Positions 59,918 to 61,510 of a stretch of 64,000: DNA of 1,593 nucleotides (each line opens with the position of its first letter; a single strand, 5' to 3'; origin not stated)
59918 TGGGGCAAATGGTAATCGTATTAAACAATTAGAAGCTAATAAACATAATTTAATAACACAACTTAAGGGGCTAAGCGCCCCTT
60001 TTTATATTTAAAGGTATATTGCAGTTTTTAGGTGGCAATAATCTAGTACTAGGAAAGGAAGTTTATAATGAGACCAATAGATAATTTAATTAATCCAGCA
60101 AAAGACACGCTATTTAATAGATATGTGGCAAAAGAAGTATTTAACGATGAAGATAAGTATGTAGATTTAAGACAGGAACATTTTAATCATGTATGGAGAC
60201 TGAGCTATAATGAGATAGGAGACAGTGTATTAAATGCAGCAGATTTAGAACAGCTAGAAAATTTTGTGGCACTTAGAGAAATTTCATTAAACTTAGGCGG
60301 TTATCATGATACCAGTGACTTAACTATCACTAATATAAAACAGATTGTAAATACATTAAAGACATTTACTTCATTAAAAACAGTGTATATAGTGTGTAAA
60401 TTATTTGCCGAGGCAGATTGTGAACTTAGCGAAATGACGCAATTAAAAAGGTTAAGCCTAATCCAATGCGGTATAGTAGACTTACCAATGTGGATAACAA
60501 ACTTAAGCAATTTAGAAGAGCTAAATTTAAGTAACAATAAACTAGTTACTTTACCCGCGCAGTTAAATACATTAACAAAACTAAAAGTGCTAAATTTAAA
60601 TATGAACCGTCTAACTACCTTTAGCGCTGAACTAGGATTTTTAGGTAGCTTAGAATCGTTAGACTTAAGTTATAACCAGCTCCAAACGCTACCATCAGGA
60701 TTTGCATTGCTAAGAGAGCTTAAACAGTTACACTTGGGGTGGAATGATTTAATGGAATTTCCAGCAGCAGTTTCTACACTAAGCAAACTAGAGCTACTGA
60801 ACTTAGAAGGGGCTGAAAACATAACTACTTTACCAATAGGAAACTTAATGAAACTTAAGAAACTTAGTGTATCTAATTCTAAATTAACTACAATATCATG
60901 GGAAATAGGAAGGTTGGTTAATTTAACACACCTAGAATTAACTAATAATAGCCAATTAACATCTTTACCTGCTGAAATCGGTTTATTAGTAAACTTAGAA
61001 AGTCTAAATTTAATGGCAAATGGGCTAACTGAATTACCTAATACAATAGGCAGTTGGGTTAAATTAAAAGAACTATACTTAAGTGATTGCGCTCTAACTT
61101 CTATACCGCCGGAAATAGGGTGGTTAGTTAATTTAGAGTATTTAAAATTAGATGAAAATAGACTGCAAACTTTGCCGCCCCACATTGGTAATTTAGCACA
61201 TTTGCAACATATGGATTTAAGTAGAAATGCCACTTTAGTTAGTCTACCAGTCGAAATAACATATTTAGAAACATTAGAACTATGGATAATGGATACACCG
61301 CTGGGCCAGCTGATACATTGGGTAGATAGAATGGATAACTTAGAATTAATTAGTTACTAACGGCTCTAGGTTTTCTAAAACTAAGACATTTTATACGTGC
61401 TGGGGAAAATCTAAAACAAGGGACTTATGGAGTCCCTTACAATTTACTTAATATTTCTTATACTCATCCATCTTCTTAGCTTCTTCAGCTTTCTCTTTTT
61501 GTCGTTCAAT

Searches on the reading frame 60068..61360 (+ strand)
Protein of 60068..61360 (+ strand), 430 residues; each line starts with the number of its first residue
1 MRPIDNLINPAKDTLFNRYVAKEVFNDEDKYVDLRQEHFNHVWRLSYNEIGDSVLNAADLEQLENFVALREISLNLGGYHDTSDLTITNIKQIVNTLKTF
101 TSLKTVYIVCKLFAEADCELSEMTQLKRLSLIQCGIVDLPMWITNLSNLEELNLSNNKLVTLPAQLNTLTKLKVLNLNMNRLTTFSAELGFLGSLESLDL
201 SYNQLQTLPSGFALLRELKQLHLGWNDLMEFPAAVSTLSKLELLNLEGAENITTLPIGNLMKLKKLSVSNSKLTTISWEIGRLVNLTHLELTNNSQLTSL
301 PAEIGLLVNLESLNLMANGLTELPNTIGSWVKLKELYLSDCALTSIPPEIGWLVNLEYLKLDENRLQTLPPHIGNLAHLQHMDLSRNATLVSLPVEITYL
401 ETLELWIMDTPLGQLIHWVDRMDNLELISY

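Call 52: search_protein_families(library=pfam, proteins=[window:60068-61360:+], max_evalue=0.00001)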
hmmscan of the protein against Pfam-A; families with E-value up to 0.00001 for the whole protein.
window:60068-61360:+ (430 aa): 6 families
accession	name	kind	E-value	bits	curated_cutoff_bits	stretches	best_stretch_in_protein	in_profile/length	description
PF23598.1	LRR_14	-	2.4e-33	115.8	40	4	165-270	42-148/353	Leucine-rich repeat region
PF13855.12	LRR_8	-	2.8e-29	101.1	27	3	171-228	2-61/61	Leucine rich repeat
PF12799.13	LRR_4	-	6e-27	93.5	27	2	148-186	2-40/44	Leucine Rich repeats (2 copies)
PF00560.39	LRR_1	-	4.8e-19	64.8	20.6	0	194-213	1-21/23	Leucine Rich Repeat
PF25019.1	LRR_R13L1-DRL21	-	2.2e-11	44.2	27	0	120-178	65-125/127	R13L1/DRL21 LRRs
PF23211.1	LRR_LRWD1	-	1.6e-08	34.9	28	0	140-183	35-77/190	Leucine-rich repeat and WD repeat-containing protein 1, LRR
